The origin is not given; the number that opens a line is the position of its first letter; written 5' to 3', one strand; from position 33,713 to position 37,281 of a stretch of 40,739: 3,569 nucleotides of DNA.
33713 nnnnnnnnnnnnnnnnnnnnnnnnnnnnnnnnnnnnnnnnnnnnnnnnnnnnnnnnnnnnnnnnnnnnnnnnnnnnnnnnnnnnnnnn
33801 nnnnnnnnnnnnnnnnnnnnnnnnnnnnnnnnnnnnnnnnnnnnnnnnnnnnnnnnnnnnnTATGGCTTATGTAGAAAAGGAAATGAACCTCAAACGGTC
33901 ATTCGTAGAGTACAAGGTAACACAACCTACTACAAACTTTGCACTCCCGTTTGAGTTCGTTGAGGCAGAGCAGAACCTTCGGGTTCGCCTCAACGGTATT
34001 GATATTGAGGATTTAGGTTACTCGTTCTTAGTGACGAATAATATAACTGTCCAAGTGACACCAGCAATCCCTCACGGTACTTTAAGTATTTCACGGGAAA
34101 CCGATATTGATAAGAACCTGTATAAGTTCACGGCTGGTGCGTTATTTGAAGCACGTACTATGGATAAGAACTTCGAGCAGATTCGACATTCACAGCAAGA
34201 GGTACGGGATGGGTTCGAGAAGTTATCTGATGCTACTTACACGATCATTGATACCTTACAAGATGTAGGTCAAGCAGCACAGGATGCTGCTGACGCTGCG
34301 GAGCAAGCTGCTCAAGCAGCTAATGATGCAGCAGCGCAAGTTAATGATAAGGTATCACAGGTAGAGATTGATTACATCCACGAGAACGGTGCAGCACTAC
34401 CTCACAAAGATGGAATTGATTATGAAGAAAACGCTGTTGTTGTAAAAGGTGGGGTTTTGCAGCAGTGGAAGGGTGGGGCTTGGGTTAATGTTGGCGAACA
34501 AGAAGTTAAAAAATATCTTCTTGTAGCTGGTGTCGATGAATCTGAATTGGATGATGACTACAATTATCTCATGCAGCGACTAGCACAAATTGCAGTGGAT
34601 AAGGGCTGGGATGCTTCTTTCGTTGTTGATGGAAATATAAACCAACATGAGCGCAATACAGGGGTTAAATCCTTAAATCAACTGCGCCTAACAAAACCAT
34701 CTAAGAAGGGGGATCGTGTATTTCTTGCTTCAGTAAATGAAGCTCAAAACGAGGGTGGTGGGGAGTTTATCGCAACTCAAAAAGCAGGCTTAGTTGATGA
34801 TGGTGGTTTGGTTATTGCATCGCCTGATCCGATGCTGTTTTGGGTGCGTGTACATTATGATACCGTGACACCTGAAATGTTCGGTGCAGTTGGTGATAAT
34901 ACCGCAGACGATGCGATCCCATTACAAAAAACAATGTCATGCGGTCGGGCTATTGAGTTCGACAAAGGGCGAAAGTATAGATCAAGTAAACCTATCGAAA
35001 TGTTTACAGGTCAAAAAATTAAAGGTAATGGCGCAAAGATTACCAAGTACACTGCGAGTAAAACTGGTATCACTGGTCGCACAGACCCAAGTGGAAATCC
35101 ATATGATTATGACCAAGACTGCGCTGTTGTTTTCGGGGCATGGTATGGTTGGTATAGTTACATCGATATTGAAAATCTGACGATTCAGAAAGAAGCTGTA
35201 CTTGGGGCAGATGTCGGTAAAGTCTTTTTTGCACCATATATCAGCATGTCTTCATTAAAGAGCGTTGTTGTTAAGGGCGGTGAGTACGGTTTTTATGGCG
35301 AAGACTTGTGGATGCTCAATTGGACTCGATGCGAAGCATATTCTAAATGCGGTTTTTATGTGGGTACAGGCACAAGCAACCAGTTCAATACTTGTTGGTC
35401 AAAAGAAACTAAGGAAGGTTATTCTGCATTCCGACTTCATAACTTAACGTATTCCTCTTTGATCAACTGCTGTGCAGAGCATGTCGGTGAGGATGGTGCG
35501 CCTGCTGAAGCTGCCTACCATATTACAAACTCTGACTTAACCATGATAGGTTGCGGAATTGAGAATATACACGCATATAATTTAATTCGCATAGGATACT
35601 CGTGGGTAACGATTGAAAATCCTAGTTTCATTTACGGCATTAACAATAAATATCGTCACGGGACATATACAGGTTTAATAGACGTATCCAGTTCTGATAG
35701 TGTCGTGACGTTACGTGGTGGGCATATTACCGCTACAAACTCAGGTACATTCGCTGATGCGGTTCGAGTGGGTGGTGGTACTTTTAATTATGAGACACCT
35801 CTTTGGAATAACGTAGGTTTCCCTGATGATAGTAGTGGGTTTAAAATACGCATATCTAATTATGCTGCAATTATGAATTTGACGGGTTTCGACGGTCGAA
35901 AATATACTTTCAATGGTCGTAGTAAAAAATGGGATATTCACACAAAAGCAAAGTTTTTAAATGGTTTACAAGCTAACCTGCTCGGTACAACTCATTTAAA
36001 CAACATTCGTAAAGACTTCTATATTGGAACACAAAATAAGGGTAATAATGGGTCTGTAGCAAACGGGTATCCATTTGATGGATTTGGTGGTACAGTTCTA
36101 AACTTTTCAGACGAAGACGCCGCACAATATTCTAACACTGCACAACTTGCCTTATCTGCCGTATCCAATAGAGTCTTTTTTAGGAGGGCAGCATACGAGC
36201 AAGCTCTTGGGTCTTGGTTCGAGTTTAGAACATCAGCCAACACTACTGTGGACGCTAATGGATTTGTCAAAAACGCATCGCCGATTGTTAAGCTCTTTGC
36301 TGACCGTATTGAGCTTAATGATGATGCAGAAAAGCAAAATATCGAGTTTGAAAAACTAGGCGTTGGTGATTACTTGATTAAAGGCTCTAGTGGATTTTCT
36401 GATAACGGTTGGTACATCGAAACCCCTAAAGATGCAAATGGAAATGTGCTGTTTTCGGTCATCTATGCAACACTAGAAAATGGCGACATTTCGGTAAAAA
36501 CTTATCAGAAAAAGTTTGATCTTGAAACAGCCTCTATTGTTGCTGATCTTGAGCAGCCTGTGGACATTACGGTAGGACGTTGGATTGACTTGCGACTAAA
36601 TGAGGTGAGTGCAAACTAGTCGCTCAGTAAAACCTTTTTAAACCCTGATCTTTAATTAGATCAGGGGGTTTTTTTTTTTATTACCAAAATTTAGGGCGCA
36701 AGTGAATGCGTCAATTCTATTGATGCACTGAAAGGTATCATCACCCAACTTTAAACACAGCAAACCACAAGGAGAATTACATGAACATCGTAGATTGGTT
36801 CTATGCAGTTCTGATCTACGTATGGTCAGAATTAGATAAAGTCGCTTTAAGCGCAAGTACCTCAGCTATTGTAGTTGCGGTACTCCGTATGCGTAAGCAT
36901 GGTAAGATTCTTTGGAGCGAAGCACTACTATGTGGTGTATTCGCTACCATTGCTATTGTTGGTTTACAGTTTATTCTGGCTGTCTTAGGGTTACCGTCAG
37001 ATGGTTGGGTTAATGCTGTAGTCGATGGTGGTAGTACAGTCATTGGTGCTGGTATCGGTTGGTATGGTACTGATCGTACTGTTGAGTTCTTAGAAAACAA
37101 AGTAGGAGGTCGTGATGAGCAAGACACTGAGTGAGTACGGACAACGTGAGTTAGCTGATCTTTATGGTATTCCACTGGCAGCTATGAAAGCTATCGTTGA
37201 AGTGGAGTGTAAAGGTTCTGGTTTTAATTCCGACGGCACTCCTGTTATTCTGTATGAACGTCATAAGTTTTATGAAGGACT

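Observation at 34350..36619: Tailspike is a mosaic: conserved N-terminal anchor joined to a compositionally foreign C-terminal depolymerase-like domain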

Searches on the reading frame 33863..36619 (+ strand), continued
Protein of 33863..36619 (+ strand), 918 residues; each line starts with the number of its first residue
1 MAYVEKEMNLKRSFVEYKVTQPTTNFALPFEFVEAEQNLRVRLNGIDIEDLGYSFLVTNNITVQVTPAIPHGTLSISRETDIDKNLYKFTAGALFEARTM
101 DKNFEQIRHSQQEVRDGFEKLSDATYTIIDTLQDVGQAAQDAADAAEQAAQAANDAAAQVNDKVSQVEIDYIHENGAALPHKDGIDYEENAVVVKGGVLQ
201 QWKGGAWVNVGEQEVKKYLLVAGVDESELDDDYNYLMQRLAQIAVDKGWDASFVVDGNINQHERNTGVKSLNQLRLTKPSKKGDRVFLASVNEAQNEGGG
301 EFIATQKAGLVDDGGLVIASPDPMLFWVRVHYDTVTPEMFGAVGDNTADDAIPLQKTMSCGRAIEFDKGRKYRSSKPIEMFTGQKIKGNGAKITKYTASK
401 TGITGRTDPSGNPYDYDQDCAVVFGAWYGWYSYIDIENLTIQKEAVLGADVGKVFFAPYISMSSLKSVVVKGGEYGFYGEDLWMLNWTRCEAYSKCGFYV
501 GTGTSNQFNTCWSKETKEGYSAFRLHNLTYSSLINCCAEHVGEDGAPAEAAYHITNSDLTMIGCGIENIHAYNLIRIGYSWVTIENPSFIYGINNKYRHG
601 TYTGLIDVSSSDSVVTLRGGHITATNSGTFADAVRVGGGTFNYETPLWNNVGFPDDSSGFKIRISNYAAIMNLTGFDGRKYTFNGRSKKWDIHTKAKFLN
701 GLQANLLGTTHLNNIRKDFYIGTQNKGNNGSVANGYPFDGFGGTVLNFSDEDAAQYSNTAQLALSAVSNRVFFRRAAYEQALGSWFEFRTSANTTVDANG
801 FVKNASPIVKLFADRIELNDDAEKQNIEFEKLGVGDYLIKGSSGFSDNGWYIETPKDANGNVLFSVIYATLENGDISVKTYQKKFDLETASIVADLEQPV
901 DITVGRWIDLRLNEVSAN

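Call 53: fold_search(model_id=the predicted structure, library=pdb)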
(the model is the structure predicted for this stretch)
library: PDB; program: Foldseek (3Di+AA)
matches with E <= 10: 392; with E <= 0.001: 58
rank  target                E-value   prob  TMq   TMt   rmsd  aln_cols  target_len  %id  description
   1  6eu4_A                1.9e-28  1.00  0.48  0.61  10.2       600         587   23  Structure of Acinetobacter phage vb_AbaP_AS12 gp42 tailspike (released 2018-11-07)
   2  24qi                  7.1e-18  1.00  0.47  0.60   9.5       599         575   18  Crystal structure of a tailspike depolymerase (Belisarius_gp86) from Acinetobacter phage Belisarius (released 2026-03-25)
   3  6w4q_A                8.9e-14  1.00  0.39  0.38  23.2       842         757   13  Crystal structure of full-length tailspike protein 2 (TSP2, ORF211) ) from Escherichia coli O157:H7 bacteriophage CAB1 (released 2021-01-20)
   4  6w4q_D                8.9e-14  1.00  0.35  0.35  23.2       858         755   13  Crystal structure of full-length tailspike protein 2 (TSP2, ORF211) ) from Escherichia coli O157:H7 bacteriophage CAB1 (released 2021-01-20)
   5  5w6p_F                1.5e-13  1.00  0.32  0.35  24.7       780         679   13  Crystal structure of Bacteriophage CBA120 tailspike protein 2 enzymatically active domain (TSP2dN, orf211) (released 2018-10-24)
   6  6w4q_E                2.2e-13  1.00  0.37  0.37  23.2       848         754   12  Crystal structure of full-length tailspike protein 2 (TSP2, ORF211) ) from Escherichia coli O157:H7 bacteriophage CAB1 (released 2021-01-20)
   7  6w4q_B                2.6e-13  1.00  0.33  0.33  23.7       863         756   12  Crystal structure of full-length tailspike protein 2 (TSP2, ORF211) ) from Escherichia coli O157:H7 bacteriophage CAB1 (released 2021-01-20)
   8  5w6p_D                5.9e-13  1.00  0.35  0.38  24.2       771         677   13  Crystal structure of Bacteriophage CBA120 tailspike protein 2 enzymatically active domain (TSP2dN, orf211) (released 2018-10-24)
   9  5w6p_A                6.8e-13  1.00  0.38  0.42  24.6       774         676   13  Crystal structure of Bacteriophage CBA120 tailspike protein 2 enzymatically active domain (TSP2dN, orf211) (released 2018-10-24)
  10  6w4q_C                1.2e-12  1.00  0.35  0.35  23.7       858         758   14  Crystal structure of full-length tailspike protein 2 (TSP2, ORF211) ) from Escherichia coli O157:H7 bacteriophage CAB1 (released 2021-01-20)
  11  6w4q_F                4.9e-12  1.00  0.34  0.34  22.9       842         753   11  Crystal structure of full-length tailspike protein 2 (TSP2, ORF211) ) from Escherichia coli O157:H7 bacteriophage CAB1 (released 2021-01-20)
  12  8iq5_A                5.9e-12  1.00  0.31  0.40  23.0       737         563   12  Crystal structure of trimeric K2-2 TSP (released 2024-02-21)
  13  5w5p                  6.5e-12  1.00  0.32  0.39  18.3       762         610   14  Crystal structure of Acinetobacter baumannii phage AM24 tailspike protein (released 2018-12-19)
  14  8iq5_D                1.3e-11  1.00  0.31  0.40  23.1       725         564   12  Crystal structure of trimeric K2-2 TSP (released 2024-02-21)
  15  7vz3_B                2.1e-11  1.00  0.38  0.38  26.9       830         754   15  Cryo-EM structure of Depo32, a Klebsiella phage depolymerase targets the K2 serotype K. pneumoniae (released 2023-08-30)
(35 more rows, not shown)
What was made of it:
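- On Parallel beta-helix phage tailspike depolymerases: Foldseek gives 6EU4 at E = 1.9e-28, and all top hits are tailspike depolymerases (call 53).
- Foldseek gives 6EU4 at E = 1.9e-28 and 24QI at 7e-18 (call 53).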

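Call 60: search_protein_families(library=pfam, proteins=[L004:10001-12328:+], max_evalue=0.01)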
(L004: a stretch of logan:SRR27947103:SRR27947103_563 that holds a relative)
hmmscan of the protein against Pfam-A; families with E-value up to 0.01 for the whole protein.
L004:10001-12328:+ (776 aa): 1 family
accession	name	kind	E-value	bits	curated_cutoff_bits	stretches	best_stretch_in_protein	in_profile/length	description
PF03906.20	Phage_T7_tail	-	0.00011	22.4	25.2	1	12-117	6-110/157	Phage T7 tail fibre protein, N-terminal domain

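Call 61: find_encoding_contigs(protein=P0043, flank=5000, max_places=1)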
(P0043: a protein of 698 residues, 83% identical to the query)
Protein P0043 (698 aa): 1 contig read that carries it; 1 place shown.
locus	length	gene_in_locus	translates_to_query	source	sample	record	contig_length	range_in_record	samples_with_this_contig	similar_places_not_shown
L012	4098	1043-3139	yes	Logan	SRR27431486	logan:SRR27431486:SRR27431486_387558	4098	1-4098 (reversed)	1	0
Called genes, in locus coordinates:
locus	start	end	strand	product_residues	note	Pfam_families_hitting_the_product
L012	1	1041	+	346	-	?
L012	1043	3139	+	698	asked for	-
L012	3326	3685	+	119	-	-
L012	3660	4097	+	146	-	?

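Call 62: find_encoding_contigs(protein=P0117, flank=5000, max_places=1)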
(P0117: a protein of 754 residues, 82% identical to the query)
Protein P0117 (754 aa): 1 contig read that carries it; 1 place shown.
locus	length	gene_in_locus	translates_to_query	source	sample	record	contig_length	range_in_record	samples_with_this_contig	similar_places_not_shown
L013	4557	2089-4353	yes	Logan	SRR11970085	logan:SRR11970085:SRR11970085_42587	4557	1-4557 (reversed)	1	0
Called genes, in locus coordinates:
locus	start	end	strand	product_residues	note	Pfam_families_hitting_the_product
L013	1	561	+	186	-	?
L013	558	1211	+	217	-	PF11041:Phage_Wedge1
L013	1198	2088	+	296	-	PF22337:Phage_fiber_rpt (weak)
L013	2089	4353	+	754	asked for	-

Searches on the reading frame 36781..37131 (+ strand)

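Call 60: search_protein_families(library=pfam, proteins=[window:36781-37131:+], max_evalue=0.01)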
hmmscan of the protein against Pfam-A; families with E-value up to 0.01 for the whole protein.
window:36781-37131:+ (117 aa): 1 family
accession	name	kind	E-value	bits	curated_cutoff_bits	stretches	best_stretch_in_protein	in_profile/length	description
PF05106.17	Phage_holin_3_1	-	7.6e-05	23.5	23.8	1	20-106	16-94/99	Phage holin family (Lysis protein S)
